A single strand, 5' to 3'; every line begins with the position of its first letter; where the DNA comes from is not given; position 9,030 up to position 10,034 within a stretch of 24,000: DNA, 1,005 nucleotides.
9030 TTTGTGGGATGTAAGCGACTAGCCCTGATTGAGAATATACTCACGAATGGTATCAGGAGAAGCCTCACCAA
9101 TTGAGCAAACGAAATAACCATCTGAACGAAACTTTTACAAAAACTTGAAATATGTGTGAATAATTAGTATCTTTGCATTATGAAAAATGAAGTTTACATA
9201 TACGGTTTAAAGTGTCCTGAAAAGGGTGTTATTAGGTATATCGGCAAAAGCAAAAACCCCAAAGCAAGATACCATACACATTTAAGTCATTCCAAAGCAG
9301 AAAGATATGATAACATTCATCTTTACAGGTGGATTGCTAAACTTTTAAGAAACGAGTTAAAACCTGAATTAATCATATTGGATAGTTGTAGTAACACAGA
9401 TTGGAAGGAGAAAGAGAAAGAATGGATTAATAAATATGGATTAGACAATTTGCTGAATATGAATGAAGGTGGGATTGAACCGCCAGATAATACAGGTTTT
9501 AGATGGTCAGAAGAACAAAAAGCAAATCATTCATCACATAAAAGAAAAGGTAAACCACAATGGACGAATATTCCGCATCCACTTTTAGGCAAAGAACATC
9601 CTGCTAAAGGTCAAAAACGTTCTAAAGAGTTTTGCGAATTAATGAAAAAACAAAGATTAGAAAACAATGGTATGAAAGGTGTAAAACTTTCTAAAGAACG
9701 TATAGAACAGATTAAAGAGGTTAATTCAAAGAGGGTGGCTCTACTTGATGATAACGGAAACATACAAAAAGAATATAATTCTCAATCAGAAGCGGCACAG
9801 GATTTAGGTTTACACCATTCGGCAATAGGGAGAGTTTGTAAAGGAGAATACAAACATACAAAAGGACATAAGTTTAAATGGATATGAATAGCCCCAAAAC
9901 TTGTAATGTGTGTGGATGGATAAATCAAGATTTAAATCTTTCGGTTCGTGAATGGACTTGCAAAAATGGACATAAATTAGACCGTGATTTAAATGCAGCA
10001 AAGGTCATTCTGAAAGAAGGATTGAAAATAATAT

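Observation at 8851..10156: Nested selfish elements: an intact GIY-YIG homing endonuclease gene inside a gutted IS200/IS605 element inside a truncated dam gene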

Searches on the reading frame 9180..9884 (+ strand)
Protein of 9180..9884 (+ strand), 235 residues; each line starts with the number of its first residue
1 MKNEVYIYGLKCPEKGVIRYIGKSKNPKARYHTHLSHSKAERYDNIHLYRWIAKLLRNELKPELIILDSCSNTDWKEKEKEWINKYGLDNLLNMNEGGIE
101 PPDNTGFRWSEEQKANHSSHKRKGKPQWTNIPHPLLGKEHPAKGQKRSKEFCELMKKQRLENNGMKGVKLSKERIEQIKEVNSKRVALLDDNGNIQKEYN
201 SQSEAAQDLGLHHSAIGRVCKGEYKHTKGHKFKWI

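Call 4: search_protein_families(library=pfam, proteins=[window:9180-9884:+], max_evalue=10)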
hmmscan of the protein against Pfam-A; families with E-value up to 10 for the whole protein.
seq(235 aa): 5 families
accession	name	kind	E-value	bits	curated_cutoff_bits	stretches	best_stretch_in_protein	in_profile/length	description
PF22083.2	I-HmuI_NUMOD-like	-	6e-10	39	27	1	192-233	6-46/46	DNA endonuclease I-HmuI-like, NUMOD-like domain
PF01541.30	GIY-YIG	-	5.9e-07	30.1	22.6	1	6-87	3-73/78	GIY-YIG catalytic domain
PF01381.28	HTH_3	-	0.11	13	23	1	201-224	11-34/55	Helix-turn-helix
PF07453.19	NUMOD1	-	0.13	12.9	22.8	1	197-216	14-33/37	NUMOD1 domain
PF13560.12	HTH_31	-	0.32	11.8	27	1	201-224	16-39/64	Helix-turn-helix domain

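Call 13: find_related_loci(query=window:9180-9884:+, collection=viral_contigs, flank=6000)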
Query window:9180-9884:+ (235 aa) in viral_contigs; peptide patterns used: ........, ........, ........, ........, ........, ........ (x = any residue, [..] = any of these).
2 stretches matched a pattern; 1 encode a relative of the query (tblastn E <= 1e-3); 1 distinct loci.
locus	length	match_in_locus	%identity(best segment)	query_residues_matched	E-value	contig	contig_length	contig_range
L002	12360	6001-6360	63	119-235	5e-46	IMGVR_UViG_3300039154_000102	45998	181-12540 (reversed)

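Call 14: find_encoding_contigs(protein=window:9180-9884:+, flank=10000, max_places=10)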
Protein window:9180-9884:+ (235 aa): 1 contig read that carries it; 1 place shown.
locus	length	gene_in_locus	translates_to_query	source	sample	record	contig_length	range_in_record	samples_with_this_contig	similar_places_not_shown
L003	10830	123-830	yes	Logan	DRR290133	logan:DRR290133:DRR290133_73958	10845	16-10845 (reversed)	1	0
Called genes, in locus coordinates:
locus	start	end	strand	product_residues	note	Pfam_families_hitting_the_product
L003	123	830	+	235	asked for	PF01541:GIY-YIG (weak), PF22083:I-HmuI_NUMOD-like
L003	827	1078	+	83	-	PF07282:Cas12f1-like_TNB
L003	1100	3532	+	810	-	-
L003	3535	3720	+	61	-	-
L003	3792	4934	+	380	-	-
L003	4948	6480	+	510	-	PF23898:Crass_capsid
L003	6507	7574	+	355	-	-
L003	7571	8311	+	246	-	-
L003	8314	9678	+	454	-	-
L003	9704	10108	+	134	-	-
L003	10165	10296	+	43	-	-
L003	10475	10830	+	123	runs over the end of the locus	?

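Call 16: find_homologous_proteins(query=window:9180-9884:+, max_evalue=0.001)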
Query window:9180-9884:+ (235 aa): 50 proteins with E <= 0.001 among 266 candidates.
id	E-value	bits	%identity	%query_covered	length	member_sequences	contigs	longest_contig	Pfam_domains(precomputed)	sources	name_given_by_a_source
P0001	9.7e-145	498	91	100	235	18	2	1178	PF01541.31,PF22083.3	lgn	-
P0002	8.4e-129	446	83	100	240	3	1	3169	PF01541.31,PF22083.3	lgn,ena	-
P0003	2.9e-119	415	75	100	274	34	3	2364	PF01541.31,PF22083.3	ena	-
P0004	3.4e-117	408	76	100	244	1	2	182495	PF01541.31,PF22083.3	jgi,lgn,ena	-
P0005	1.9e-116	406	75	100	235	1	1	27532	PF01541.31,PF22083.3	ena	-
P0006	1.7e-114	399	73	100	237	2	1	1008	PF01541.31,PF22083.3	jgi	jgi:group I intron endonuclease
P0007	4.8e-112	391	72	100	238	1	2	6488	PF01541.31,PF22083.3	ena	-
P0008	1.1e-110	387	72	100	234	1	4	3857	PF07460.17,PF01541.31,PF22083.3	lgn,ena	-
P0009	1.5e-110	387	74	100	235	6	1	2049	PF01541.31,PF22083.3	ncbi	-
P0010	2.1e-110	386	71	100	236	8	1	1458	PF01541.31,PF22083.3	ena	-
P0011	3.4e-110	385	73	100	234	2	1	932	PF01541.31,PF22083.3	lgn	-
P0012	8.7e-110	384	73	100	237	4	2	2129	PF01541.31,PF22083.3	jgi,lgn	jgi:group I intron endonuclease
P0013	1.3e-109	383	72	100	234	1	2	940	PF07460.17,PF01541.31,PF22083.3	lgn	-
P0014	1.8e-109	383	71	100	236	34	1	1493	PF01541.31,PF22083.3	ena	-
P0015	7.7e-109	381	71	100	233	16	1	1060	PF01541.31,PF22083.3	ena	-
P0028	3.7e-84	300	59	99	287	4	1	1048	PF01541.31,PF22083.3,PF07282.19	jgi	-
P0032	8.8e-73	263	54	100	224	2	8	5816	PF01541.31,PF22083.3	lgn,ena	-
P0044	1.6e-38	151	63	50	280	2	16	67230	PF01541.31,PF22083.3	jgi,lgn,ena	jgi:group I intron endonuclease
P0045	9.3e-34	135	37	100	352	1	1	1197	PF01541.31,PF22083.3,PF07282.19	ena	-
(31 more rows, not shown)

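Call 19: find_encoding_contigs(protein=P0004, flank=4000, max_places=4)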
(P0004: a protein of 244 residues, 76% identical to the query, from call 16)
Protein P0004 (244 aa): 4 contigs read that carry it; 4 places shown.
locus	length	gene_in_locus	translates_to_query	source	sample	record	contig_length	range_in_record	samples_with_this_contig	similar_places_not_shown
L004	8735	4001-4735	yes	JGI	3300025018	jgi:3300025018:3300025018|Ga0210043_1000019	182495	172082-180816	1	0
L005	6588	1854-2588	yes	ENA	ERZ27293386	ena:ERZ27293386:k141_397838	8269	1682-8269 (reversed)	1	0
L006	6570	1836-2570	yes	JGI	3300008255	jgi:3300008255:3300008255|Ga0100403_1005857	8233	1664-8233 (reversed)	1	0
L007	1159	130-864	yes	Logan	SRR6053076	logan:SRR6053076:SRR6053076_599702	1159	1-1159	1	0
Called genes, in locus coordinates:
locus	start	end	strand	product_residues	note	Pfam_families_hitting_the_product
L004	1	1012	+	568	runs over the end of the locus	PF06418:CTP_synth_N, PF00117:GATase, PF07722:Peptidase_C26 (faint)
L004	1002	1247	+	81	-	-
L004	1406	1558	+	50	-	-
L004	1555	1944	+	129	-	-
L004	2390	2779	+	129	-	-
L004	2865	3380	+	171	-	-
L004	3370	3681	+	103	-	-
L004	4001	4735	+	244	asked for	PF01541:GIY-YIG (weak), PF22083:I-HmuI_NUMOD-like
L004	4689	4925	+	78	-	PF07282:Cas12f1-like_TNB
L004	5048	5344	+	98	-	-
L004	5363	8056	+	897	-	-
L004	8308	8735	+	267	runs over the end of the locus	PF14890:Intein_splicing (weak), PF01139:RtcB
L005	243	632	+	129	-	-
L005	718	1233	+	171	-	-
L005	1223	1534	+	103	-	-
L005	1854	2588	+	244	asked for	PF01541:GIY-YIG (weak), PF22083:I-HmuI_NUMOD-like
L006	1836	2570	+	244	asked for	PF01541:GIY-YIG (weak), PF22083:I-HmuI_NUMOD-like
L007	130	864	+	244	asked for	PF01541:GIY-YIG (weak), PF22083:I-HmuI_NUMOD-like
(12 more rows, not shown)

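Call 20: find_encoding_contigs(protein=P0005, flank=4000, max_places=4)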
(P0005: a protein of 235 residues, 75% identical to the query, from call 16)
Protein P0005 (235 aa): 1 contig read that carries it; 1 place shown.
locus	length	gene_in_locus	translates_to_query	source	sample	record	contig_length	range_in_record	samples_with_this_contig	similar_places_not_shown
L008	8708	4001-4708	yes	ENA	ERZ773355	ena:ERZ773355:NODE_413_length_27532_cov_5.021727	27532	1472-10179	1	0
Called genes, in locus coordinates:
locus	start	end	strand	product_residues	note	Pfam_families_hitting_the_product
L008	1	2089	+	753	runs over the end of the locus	PF09250:Prim-Pol (weak), PF13148:DUF3987, PF08279:HTH_11 (weak)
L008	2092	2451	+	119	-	-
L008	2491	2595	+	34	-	-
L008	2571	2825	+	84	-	-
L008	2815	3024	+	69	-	-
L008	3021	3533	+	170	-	-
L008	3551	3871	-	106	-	PF01797:Y1_Tnp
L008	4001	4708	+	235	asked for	PF01541:GIY-YIG, PF22083:I-HmuI_NUMOD-like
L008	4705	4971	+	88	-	PF07282:Cas12f1-like_TNB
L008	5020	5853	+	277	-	-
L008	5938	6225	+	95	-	-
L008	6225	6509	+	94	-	-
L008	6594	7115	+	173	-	-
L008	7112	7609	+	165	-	-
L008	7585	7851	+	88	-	-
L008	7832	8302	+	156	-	-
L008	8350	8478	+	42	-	-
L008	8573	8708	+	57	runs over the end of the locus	-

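Call 27: find_related_loci(query=A1, collection=viral_contigs, flank=3000)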
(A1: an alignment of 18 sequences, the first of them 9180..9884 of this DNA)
Query A1 (235 aa) in viral_contigs; peptide patterns used: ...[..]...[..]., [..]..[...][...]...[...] (x = any residue, [..] = any of these).
89 stretches matched a pattern; 18 encode a relative of the query (tblastn E <= 1e-3); 18 distinct loci.
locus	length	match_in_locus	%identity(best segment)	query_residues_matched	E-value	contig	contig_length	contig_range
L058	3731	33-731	62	1-234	6e-95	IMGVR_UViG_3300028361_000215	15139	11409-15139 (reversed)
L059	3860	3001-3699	62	1-234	6e-95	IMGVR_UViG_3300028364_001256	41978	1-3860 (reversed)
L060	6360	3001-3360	63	119-235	4e-45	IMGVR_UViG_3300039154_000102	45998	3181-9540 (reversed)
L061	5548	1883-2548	41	5-228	2e-38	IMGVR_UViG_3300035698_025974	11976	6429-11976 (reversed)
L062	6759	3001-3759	30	1-234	1e-19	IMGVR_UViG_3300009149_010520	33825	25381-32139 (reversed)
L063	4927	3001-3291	45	5-98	1e-19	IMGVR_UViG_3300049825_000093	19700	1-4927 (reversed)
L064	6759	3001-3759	30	1-234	1e-19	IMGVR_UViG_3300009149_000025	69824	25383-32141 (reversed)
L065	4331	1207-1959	30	5-234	5e-19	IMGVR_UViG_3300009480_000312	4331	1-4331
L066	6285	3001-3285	42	4-98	1e-14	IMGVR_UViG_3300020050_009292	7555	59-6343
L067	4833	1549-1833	42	4-98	1e-14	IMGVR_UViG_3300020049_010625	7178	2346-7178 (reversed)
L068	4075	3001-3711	24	5-235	8e-13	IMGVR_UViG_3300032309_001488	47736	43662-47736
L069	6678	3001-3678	30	4-235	2e-17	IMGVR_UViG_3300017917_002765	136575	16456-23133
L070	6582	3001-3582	29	5-219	5e-12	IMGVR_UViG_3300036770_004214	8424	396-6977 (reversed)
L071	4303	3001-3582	29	5-219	5e-12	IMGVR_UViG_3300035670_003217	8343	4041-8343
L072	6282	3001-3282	36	1-98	9e-12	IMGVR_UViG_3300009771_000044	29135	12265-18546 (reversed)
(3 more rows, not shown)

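Call 28: find_related_loci(query=A1, collection=genome_contigs, flank=3000)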
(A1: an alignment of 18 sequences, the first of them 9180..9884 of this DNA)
Query A1 (235 aa) in genome_contigs; peptide patterns used: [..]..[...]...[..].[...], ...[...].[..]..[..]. (x = any residue, [..] = any of these).
104 stretches matched a pattern; 1 encode a relative of the query (tblastn E <= 1e-3); 1 distinct loci.
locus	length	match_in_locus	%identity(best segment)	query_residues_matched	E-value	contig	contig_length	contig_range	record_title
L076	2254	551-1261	67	1-235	8e-113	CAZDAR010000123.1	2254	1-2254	MAG TPA_asm: uncultured Flavobacteriales bacterium isolate binchicken_co154_225 genome assembly, contig: NODE_128285_len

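Call 29: find_related_loci(query=A1, collection=metagenome_contigs, flank=3000)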
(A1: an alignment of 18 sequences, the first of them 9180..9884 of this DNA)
Query A1 (235 aa) in metagenome_contigs; peptide patterns used: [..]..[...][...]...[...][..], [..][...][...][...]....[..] (x = any residue, [..] = any of these).
238 stretches matched a pattern; 15 encode a relative of the query (tblastn E <= 1e-3); 15 distinct loci.
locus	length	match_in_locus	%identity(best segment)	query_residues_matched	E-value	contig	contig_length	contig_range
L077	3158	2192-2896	83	1-235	3e-138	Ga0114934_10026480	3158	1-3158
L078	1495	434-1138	78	1-235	2e-138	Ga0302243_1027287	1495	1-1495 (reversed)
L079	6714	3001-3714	76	1-235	4e-123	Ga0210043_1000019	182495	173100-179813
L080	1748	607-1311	73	1-235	2e-128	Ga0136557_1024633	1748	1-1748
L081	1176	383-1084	71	1-234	1e-125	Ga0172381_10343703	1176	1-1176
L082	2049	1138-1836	74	1-234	1e-121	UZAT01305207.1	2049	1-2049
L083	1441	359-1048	68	5-234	6e-116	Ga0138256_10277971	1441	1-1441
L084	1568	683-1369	67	3-235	5e-112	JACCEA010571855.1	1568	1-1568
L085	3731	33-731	62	1-234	3e-95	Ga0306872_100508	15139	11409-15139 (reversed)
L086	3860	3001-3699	62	1-234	3e-95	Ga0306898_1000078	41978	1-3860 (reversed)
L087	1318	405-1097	59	1-234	3e-95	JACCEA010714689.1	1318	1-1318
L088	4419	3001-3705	57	1-233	2e-79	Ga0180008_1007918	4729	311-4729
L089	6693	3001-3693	48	5-234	2e-66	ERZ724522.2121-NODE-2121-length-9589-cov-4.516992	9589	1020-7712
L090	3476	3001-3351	63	119-235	2e-45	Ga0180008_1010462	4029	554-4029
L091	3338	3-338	61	123-234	1e-41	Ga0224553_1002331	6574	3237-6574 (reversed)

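Call 56: search_protein_families(library=pfam, proteins=[L088:702-1478:+, L002:5521-6360:+], max_evalue=0.001)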
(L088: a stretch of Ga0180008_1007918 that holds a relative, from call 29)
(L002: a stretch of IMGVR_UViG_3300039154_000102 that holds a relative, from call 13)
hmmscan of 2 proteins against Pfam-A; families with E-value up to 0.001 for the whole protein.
L088:702-1478:+ (259 aa): 1 family
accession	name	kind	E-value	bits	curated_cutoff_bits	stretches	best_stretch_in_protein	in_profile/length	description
PF07460.16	NUMOD3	-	1.9e-16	60.1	20.4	2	143-179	1-37/37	NUMOD3 motif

L002:5521-6360:+ (280 aa): 2 families
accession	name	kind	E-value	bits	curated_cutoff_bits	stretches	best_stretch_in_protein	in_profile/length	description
PF01541.30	GIY-YIG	-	3.7e-10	40.4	22.6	1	7-86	3-74/78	GIY-YIG catalytic domain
PF22083.2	I-HmuI_NUMOD-like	-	4.1e-09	36.3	27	1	234-278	3-46/46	DNA endonuclease I-HmuI-like, NUMOD-like domain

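Call 57: search_solved_structures(query=window:9180-9884:+, max_evalue=1)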
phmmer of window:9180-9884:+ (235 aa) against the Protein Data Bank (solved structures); distinct sequences matched with E-value up to 1: 1.
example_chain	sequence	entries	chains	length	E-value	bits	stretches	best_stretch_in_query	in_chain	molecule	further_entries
1u3e_M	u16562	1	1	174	8.6e-05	25.4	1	155-234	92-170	HNH homing endonuclease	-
